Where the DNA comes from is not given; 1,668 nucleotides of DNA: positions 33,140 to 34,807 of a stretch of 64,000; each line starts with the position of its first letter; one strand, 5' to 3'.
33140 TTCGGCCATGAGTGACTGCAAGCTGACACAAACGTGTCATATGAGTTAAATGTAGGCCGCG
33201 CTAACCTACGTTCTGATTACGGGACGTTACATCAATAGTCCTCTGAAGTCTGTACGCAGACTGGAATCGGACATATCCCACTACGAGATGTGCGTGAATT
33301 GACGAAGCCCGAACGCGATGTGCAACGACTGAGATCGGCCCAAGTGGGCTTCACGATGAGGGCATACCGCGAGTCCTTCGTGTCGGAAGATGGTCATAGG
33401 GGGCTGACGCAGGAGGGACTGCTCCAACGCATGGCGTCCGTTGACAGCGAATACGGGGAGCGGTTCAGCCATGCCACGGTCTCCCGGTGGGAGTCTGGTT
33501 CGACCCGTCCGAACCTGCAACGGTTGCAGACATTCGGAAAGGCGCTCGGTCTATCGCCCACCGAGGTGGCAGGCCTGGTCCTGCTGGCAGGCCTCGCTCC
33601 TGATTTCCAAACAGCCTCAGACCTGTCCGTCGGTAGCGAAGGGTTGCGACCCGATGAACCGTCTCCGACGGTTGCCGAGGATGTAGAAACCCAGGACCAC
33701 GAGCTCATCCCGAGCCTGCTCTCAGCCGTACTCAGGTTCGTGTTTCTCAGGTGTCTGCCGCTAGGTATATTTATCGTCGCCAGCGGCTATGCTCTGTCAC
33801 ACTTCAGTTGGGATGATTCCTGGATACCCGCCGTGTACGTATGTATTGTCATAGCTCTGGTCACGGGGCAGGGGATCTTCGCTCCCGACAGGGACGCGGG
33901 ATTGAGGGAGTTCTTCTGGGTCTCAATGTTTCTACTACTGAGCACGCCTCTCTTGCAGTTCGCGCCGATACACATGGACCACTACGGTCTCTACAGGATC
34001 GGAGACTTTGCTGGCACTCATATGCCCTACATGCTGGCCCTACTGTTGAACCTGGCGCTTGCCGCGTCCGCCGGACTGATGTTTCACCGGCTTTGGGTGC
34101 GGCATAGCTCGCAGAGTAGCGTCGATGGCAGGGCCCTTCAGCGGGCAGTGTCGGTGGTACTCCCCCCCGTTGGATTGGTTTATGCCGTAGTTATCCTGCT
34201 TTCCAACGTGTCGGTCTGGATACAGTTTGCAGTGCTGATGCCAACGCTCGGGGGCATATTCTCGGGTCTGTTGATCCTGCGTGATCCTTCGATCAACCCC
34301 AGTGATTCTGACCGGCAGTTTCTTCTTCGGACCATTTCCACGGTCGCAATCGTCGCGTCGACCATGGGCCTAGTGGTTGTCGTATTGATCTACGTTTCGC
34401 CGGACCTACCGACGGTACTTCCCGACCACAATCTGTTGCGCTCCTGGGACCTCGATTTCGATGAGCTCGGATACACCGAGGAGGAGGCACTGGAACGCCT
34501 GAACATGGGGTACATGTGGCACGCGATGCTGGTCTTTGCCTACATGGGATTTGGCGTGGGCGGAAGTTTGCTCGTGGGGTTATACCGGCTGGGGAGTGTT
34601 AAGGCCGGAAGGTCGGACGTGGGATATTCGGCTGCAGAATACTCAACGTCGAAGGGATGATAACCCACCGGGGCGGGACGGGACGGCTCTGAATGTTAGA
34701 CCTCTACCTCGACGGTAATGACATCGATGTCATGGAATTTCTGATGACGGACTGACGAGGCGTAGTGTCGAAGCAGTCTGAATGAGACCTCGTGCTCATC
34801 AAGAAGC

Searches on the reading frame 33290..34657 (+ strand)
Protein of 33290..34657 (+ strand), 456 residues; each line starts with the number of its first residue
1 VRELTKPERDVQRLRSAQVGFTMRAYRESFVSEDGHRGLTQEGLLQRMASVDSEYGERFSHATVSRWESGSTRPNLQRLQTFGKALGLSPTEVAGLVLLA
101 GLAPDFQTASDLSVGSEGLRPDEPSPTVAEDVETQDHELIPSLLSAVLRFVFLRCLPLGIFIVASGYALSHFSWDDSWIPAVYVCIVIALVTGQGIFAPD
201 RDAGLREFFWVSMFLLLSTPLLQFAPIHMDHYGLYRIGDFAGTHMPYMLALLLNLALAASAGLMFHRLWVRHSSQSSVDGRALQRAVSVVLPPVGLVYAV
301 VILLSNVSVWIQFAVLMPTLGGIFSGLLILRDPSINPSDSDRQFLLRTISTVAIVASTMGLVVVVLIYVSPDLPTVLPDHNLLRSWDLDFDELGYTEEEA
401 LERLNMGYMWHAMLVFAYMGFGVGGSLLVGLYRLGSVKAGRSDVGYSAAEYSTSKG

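Call 3: search_protein_families(library=pfam, proteins=[window:33290-34657:+], max_evalue=1)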
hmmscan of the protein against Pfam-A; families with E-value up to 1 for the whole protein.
window:33290-34657:+ (456 aa): 3 families
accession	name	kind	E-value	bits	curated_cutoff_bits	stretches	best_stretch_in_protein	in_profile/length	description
PF13560.12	HTH_31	-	6.6e-06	26.8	27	1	20-94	3-62/64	Helix-turn-helix domain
PF01381.28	HTH_3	-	1.3e-05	25.6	23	1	60-92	22-54/55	Helix-turn-helix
PF13443.12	HTH_26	-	0.049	14.3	22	1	59-95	22-59/63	Cro/C1-type HTH DNA-binding domain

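Call 4: search_protein_families(library=ncbifam, proteins=[window:33290-34657:+], max_evalue=1)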
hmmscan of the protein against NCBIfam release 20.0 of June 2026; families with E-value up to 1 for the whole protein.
window:33290-34657:+ (456 aa): 2 families
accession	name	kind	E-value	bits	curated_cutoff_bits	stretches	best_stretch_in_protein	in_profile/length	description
NF007257.0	PRK09706.1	subfamily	0.00092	19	101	1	59-92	30-63/135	transcriptional repressor DicA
NF053720.1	NsdA_fam_reg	subfamily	0.0054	16.3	75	1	37-89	10-69/432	NsdA family TPR-like regulatory protein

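Call 39: search_protein_families(library=padloc, proteins=[window:33290-34657:+], max_evalue=0.1)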
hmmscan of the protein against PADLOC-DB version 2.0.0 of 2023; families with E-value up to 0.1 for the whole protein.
window:33290-34657:+ (456 aa): 3 families
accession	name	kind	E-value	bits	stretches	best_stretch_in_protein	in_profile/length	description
PDLC03951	RmrA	-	0.013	12.5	1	59-89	33-63/400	-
PDLC03954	RmrA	-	0.031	11.2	1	58-89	34-65/380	-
PDLC03956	RmrA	-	0.05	10.7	1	60-88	35-63/399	-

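Call 40: search_protein_families(library=phrogs, proteins=[window:33290-34657:+], max_evalue=0.1)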
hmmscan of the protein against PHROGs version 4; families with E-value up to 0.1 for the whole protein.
window:33290-34657:+ (456 aa): 6 families
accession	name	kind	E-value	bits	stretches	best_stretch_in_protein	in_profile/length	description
phrog_8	-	transcription regulation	0.004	17.6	1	57-93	178-215/346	transcriptional regulator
phrog_19579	-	transcription regulation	0.0047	17.5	1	59-93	28-62/251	transcriptional regulator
phrog_3949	-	transcription regulation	0.0073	17.4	1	58-101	37-77/161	transcriptional repressor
phrog_4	-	transcription regulation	0.0086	16.1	1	61-94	159-192/400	transcriptional repressor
phrog_27377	-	unknown function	0.067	14.1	0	264-340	1-81/134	-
phrog_3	-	transcription regulation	0.099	13.4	0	47-92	110-144/430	transcriptional repressor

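Call 55: find_homologous_proteins(query=window:33290-34657:+, max_evalue=0.001)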
Query window:33290-34657:+ (456 aa): 446 proteins with E <= 0.001 among 8000 candidates; the best 120 are listed.
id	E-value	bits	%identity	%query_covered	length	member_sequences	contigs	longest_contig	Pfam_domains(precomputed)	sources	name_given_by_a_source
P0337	1.5e-297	1005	100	99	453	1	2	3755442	PF01381.29,PF13560.13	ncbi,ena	-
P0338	1.5e-257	873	87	99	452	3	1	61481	PF01381.29,PF13560.13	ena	-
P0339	6.9e-246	834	84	97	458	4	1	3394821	PF01381.29,PF13560.13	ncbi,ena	-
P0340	6.5e-214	729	73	99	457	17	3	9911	PF01381.29,PF13560.13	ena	-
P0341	2.7e-168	579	59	96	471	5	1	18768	-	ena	-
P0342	1.0e-167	577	59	96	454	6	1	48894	-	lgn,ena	-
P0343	1.2e-167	576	60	96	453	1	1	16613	-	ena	-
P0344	1.4e-167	576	60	96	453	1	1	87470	-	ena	-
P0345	1.4e-167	576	61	96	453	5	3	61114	-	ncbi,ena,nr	ncbi:MAG: helix-turn-helix transcriptional regulator [Chloroflexi bacterium]|nr:helix-turn-helix tra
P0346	2.0e-167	576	60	98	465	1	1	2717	-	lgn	-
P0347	3.4e-166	572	59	96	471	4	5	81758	-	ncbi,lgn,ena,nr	ncbi:MAG: helix-turn-helix domain-containing protein [Chloroflexi bacterium]|nr:helix-turn-helix dom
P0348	6.5e-164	564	61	94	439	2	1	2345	PF01381.29,PF13560.13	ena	-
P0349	3.1e-163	562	61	94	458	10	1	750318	PF13560.13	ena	-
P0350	9.1e-163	560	61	94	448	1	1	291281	PF13560.13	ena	-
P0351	9.1e-162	557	61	93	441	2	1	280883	PF13560.13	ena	-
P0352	1.5e-161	556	60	94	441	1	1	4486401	PF01381.29,PF13560.13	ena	-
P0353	2.3e-161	556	60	94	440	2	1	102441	PF01381.29,PF13560.13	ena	-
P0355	1.6e-160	553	62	94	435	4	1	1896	PF01381.29,PF13560.13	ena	-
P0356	9.8e-160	550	62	90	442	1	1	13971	PF01381.29,PF13560.13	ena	-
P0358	4.9e-159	548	59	94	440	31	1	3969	PF01381.29,PF13560.13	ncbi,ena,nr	ncbi:MAG: helix-turn-helix transcriptional regulator [Dehalococcoidia bacterium]|nr:helix-turn-helix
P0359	1.1e-158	547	59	94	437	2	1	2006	PF01381.29,PF13560.13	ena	-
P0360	1.8e-158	546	63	90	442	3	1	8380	PF13560.13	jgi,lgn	-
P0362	2.3e-158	546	60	93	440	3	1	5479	PF13560.13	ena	-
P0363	2.8e-158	546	59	94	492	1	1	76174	PF13560.13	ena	-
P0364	4.5e-158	545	58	94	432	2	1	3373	PF01381.29,PF13560.13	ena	-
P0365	6.5e-158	544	58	95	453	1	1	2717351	PF13560.13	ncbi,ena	-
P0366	8.8e-158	544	59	92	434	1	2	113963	PF13560.13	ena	-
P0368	1.8e-157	543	60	94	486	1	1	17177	PF13560.13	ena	-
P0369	2.5e-157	542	61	93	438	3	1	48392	PF13560.13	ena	-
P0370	4.4e-157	542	58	94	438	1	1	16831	PF01381.29,PF13560.13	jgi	-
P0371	7.4e-157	541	58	94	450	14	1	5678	PF13560.13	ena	-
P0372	1.6e-156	540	58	94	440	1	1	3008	PF13560.13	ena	-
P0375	8.8e-156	537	59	94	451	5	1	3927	PF13560.13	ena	-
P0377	2.1e-155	536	58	94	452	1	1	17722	PF13560.13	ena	-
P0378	2.4e-155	536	60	94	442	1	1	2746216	PF13560.13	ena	-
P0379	3.2e-155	536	59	93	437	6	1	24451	PF13560.13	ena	-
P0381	5.5e-155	535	58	94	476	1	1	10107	PF13560.13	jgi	-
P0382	7.4e-155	534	58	94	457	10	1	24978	PF13560.13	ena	-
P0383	2.3e-154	533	58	93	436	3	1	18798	PF01381.29,PF13560.13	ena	-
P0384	2.6e-154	533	58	94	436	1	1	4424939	PF13560.13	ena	-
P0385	3.4e-154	532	58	95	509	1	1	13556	PF13560.13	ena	-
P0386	4.4e-154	532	59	94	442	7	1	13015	PF01381.29,PF13560.13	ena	-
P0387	8.5e-154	531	58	94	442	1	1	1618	PF01381.29,PF13560.13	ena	-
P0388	9.0e-154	531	58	93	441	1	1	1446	PF13560.13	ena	-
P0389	9.1e-154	531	57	94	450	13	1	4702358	PF13560.13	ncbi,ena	-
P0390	1.8e-153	530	58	94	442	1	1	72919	PF13560.13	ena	-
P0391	2.1e-153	530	55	95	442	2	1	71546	PF01381.29,PF13560.13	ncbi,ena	-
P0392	2.7e-153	529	58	94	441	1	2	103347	PF13560.13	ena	-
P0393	3.0e-153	529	57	95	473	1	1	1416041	PF13560.13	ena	-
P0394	4.0e-153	529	58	93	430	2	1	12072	PF13560.13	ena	-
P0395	4.2e-153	529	57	94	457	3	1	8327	PF13560.13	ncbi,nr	ncbi:MAG: helix-turn-helix transcriptional regulator [Chloroflexi bacterium]|nr:helix-turn-helix tra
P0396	4.3e-153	529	59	94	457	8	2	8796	PF13560.13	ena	-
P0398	5.9e-153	528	58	93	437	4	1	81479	PF13560.13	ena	-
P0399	8.1e-153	528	58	93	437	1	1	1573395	PF13560.13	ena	-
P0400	1.9e-152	526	58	93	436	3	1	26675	PF13560.13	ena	-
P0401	2.9e-152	526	57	96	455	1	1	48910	PF01381.29,PF13560.13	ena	-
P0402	5.1e-152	525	58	94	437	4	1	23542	PF13560.13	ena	-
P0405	7.1e-152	525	57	94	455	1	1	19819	PF13560.13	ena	-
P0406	1.1e-151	524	57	94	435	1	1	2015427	PF13560.13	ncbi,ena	-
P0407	2.1e-151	523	57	94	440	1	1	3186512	PF13560.13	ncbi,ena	-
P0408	3.5e-151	522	57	95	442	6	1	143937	PF01381.29,PF13560.13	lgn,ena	-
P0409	8.2e-151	521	57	94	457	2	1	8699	PF13560.13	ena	-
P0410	1.6e-150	520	56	93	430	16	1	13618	PF13560.13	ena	-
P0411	1.6e-150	520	57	93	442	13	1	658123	PF13560.13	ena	-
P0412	1.8e-150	520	60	90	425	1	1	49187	PF13560.13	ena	-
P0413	1.9e-150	520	57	94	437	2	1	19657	PF13560.13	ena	-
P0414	2.1e-150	520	55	97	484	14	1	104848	PF13560.13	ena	-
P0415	2.5e-150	519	56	95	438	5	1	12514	PF01381.29,PF13560.13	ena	-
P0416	2.9e-150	519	59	90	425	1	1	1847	PF13560.13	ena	-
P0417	3.4e-150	519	56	93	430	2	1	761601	PF01381.29,PF13560.13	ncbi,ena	-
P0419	6.3e-150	518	58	94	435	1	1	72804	PF13560.13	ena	-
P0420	8.7e-150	518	56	95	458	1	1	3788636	PF13560.13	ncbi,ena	-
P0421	1.5e-149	517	58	91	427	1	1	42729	PF13560.13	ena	-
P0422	2.4e-149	516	56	94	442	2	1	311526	PF13560.13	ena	-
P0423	2.9e-149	516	56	94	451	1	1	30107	PF13560.13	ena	-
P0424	4.5e-149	515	55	94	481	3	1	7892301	PF01381.29,PF13560.13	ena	-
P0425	6.0e-149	515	55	91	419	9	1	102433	PF13560.13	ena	-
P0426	6.5e-149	515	59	91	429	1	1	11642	PF13560.13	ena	-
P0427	6.7e-149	515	58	91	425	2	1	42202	PF13560.13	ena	-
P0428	6.8e-149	515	56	93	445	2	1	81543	PF01381.29,PF13560.13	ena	-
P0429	8.0e-149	514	57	94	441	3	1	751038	PF13560.13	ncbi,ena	-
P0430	9.2e-149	514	56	94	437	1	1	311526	PF13560.13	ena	-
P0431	9.8e-149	514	57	95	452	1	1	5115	PF13560.13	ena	-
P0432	1.1e-148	514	57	94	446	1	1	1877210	PF13560.13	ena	-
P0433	1.2e-148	514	56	95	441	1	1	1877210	PF01381.29,PF13560.13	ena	-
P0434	1.4e-148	514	56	93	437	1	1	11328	PF13560.13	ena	-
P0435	1.7e-148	513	57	94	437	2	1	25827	PF13560.13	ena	-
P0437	2.4e-148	513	55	95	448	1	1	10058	PF01381.29,PF13560.13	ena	-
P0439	5.7e-148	512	52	94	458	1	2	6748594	PF01381.29,PF13560.13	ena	-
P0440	5.7e-148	512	59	90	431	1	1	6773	PF13560.13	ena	-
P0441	6.1e-148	512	58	90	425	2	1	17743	PF01381.29,PF13560.13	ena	-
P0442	7.0e-148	511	56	93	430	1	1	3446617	PF01381.29,PF13560.13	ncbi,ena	-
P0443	8.7e-148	511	57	94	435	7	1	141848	PF13560.13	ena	-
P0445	1.3e-147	510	56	95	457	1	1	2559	PF13560.13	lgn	-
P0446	2.9e-147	509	58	91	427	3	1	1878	PF13560.13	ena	-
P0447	3.5e-147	509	60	90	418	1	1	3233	PF13560.13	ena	-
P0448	3.7e-147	509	54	96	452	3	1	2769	PF13560.13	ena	-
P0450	4.5e-147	509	56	93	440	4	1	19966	PF13560.13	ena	-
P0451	9.3e-147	508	56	94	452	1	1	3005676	PF13560.13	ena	-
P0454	1.8e-146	507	55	94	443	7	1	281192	PF13560.13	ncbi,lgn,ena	-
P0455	1.8e-146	507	57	90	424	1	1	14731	PF13560.13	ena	-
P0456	2.1e-146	506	57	90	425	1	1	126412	PF13560.13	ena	-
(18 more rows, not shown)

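Call 56: find_encoding_contigs(protein=P0340, flank=6000, max_places=2)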
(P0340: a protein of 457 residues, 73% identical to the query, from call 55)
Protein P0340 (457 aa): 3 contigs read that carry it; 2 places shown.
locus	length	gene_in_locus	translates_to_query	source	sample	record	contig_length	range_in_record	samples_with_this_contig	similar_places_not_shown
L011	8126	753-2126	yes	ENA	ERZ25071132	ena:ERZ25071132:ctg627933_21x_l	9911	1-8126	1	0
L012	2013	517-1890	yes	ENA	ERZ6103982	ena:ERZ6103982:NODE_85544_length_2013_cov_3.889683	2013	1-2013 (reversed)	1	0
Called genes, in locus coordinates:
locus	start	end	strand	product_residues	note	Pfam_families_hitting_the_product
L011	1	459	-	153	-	?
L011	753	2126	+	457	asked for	PF13560:HTH_31 (faint), PF01381:HTH_3 (weak)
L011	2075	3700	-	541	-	PF00079:Serpin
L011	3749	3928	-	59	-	-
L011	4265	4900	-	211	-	-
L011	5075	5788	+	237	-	-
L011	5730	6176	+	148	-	-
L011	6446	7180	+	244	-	PF03372:Exo_endo_phos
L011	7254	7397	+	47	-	PF18930:DUF5679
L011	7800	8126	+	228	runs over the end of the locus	-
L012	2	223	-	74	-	?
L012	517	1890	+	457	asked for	PF13560:HTH_31 (faint), PF01381:HTH_3 (weak)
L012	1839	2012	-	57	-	?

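Call 57: find_encoding_contigs(protein=P0352, flank=6000, max_places=1)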
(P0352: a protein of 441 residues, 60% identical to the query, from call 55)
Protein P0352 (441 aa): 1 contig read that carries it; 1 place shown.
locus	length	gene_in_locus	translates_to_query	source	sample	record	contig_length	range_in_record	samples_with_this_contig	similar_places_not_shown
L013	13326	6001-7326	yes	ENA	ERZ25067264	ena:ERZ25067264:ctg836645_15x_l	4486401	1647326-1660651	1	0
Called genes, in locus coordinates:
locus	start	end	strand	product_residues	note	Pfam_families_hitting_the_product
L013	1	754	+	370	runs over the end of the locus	PF03235:GmrSD_N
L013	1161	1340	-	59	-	-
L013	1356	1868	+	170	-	PF13304:AAA_21, PF13175:AAA_15, PF12476:DUF3696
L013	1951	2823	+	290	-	-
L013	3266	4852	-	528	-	PF00239:Resolvase, PF07508:Recombinase, PF13408:Zn_ribbon_recom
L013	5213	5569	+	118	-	PF13650:Asp_protease_2 (weak)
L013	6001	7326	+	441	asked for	PF13560:HTH_31, PF01381:HTH_3 (faint)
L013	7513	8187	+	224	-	PF13338:AbiEi_4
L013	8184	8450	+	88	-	PF08843:AbiEii (weak)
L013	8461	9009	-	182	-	-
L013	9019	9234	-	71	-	-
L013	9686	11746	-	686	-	PF04851:ResIII (faint)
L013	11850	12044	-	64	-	-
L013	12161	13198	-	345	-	PF02384:N6_Mtase (weak), PF19587:DUF6094, PF05175:MTS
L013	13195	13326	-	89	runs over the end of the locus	-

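Call 58: find_encoding_contigs(protein=P0365, flank=6000, max_places=1)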
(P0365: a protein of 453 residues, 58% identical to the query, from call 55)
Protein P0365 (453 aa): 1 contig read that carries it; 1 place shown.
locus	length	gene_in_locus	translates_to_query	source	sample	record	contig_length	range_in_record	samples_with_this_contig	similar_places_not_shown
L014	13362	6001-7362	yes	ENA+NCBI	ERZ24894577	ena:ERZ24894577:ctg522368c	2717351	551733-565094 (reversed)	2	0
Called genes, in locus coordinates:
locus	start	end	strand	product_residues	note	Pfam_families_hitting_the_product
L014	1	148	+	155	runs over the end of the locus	PF05014:Nuc_deoxyrib_tr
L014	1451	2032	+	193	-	-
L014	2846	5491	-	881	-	PF07705:CARDB, PF16158:N_BRCA1_IG (faint), PF07705:CARDB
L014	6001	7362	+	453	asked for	PF13560:HTH_31 (weak)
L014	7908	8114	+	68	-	-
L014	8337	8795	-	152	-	PF01850:PIN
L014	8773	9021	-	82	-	PF01402:RHH_1 (weak)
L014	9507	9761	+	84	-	PF15937:PrlF_antitoxin (weak), PF04014:MazE_antitoxin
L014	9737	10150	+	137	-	PF01850:PIN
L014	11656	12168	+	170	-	PF00072:Response_reg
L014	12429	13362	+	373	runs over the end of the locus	PF01053:Cys_Met_Meta_PP, PF01041:DegT_DnrJ_EryC1 (faint), PF00266:Aminotran_5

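Call 83: predict_structure(alignment_id=A7)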
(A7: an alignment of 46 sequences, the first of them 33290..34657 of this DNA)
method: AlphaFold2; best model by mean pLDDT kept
length: 456 residues; sequences in the alignment: 46
mean_pLDDT: 79.3   pTM: 0.65
mean pLDDT of the five models: 79.3, 78.5, 78.5, 75.2, 70.8
residues with pLDDT >= 90: 131; 70-90: 237; 50-70: 33; < 50: 55
segments of 3 or more residues with pLDDT < 50: 118-138, 373-387, 440-456
pLDDT, mean of each block of 10 residues (from residue 1): 67 86 92 85 88 77 82 87 92 92 89 62 36 44 84 95 93 81 94 88 89 95 88 86 90 98 94 70 88 94 83 85 89 79 77 74 65 46 50 79 82 85 84 64 45 44
secondary structure, 60 per line:
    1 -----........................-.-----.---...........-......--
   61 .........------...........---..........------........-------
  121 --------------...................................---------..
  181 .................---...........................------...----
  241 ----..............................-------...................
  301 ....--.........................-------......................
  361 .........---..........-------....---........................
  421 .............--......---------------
elements in order: H6-29 H41-51 H53-58 H61-69 H76-86 H90-99 H106-113 H135-169 H179-197 H201-227 H245-274 H282-304 H307-331 H339-369 H373-382 H390-393 H397-433 H436-441

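Call 87: fold_search(model_id=the predicted structure, library=pdb)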
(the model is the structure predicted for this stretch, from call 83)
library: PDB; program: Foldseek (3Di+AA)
matches with E <= 10: 158; with E <= 0.001: 0
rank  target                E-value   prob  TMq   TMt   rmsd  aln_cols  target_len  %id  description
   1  6hu8                  2.3e-01  0.35  0.13  0.20  24.0       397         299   13  Apo form of the competence regulator ComR from Streptococcus vestibularis (released 2019-10-23)
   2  6qer_D                3.4e-01  0.38  0.14  0.21  26.7       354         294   13  Apo Form Of ComR From S. Thermophilus in space group C2 (released 2019-02-20)
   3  5w4n_A                4.0e-01  0.33  0.13  0.20  19.1       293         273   12  Crystal structure of Streptococcus dysgalactiae SHP pheromone receptor Rgg2(C45S) (released 2017-10-25)
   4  1y9q                  5.3e-01  1.00  0.14  0.35   4.0        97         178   16  Crystal Structure of HTH_3 family Transcriptional Regulator from Vibrio cholerae (released 2005-01-04)
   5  4ob4_A                5.6e-01  1.00  0.13  0.75   3.3        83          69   23  Structure of the S. venezulae BldD DNA-binding domain (released 2014-11-19)
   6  7pwj_FFF              5.6e-01  0.94  0.12  0.34  14.7       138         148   19  dUTPase from human in complex with Stl (released 2022-12-28)
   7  4ob4_C                6.0e-01  1.00  0.13  0.71   3.6        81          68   23  Structure of the S. venezulae BldD DNA-binding domain (released 2014-11-19)
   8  3zhm_A                6.3e-01  0.99  0.14  0.62   4.3        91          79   19  N-terminal domain of the CI repressor from bacteriophage TP901-1 in complex with the OL2 operator half-site (released 2013-12-25)
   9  5a7l                  6.8e-01  0.99  0.12  0.56   3.9        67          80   22  TP901-1 CI NTD (res 1-80) (released 2016-07-27)
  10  3u3w_A                6.8e-01  0.20  0.13  0.20  20.9       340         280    9  Crystal Structure of Bacillus thuringiensis PlcR in complex with the peptide PapR7 and DNA (released 2013-01-09)
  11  2axu_G                6.8e-01  0.14  0.13  0.17  23.3       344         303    9  Structure of PrgX (released 2005-12-06)
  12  6h4c_H                7.1e-01  0.91  0.13  0.35  14.5       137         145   18  A polyamorous repressor: deciphering the evolutionary strategy used by the phage-inducible chromosomal islands to spre (released 2019-08-28)
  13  3zhi                  7.7e-01  0.99  0.14  0.67   3.3        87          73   20  N-terminal domain of the CI repressor from bacteriophage TP901-1 (released 2013-12-25)
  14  5juf                  8.0e-01  0.20  0.14  0.21  21.1       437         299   10  Crystal structure of the apo form of ComR from S. thermophilus. (released 2016-10-26)
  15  8p8o_F                8.7e-01  0.89  0.13  0.36  14.5       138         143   18  M. tuberculosis dUTPase - Stl1-159 (StlNT) complex structure (released 2024-11-27)
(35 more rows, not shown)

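Call 93: find_encoding_contigs(protein=P0345, flank=4000, max_places=2)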
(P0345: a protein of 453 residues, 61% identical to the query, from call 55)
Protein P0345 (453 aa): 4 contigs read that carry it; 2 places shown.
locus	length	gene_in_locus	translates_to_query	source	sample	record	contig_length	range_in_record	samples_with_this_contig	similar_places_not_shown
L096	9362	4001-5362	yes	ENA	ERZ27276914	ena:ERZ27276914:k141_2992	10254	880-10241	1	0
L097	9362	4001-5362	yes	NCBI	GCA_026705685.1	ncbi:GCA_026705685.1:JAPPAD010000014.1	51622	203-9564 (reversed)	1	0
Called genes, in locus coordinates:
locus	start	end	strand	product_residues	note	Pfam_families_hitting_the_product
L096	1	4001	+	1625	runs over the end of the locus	?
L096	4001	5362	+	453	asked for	-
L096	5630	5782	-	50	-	-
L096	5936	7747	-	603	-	PF00664:ABC_membrane, PF02463:SMC_N (faint), PF00005:ABC_tran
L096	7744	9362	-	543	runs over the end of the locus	?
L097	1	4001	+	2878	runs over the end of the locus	PF00028:Cadherin, PF14269:Arylsulfotran_2 (faint), PF25374:Cadherin_FAT4_N (faint), PF16709:SCAB-Ig (faint), PF00028:Cadherin, PF17803:Cadherin_4 (weak), PF00028:Cadherin, PF12733:Cadherin-like (weak), +4 more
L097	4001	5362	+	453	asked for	-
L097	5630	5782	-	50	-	-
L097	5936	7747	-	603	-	PF00664:ABC_membrane, PF02463:SMC_N (faint), PF00005:ABC_tran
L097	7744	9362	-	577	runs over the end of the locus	PF00664:ABC_membrane, PF00005:ABC_tran, PF02463:SMC_N (faint)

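Call 94: find_encoding_contigs(protein=P0420, flank=4000, max_places=1)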
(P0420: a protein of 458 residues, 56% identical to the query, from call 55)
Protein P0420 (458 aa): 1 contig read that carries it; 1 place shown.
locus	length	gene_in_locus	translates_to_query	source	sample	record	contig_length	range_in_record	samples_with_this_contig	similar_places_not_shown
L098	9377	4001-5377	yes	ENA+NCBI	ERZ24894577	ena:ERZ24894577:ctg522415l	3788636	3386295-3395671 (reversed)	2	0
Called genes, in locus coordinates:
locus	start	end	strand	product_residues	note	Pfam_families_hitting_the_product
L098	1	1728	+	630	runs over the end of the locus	PF00089:Trypsin, PF13365:Trypsin_2, PF04151:PPC (faint)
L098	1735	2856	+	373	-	PF01513:NAD_kinase, PF00781:DAGK_cat (weak), PF20143:NAD_kinase_C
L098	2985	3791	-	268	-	-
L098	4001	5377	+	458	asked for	PF13560:HTH_31 (faint)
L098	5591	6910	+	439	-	PF04389:Peptidase_M28 (faint), PF01546:Peptidase_M20, PF07687:M20_dimer (weak)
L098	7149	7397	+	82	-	PF04255:DUF433 (weak)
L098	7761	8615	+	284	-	PF07934:OGG_N, PF00730:HhH-GPD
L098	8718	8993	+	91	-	-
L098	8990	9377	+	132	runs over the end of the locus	PF01850:PIN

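Call 96: search_protein_families(library=pfam, proteins=[L098:2988-3791:-], max_evalue=1)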
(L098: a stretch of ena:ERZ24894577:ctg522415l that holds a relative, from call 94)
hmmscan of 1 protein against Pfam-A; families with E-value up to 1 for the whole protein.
L098:2988-3791:- (268 aa): 1 family
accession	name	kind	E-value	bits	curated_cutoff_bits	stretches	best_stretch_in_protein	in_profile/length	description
PF13663.11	DUF4148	-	0.022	15.6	27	1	14-58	6-50/62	Domain of unknown function (DUF4148)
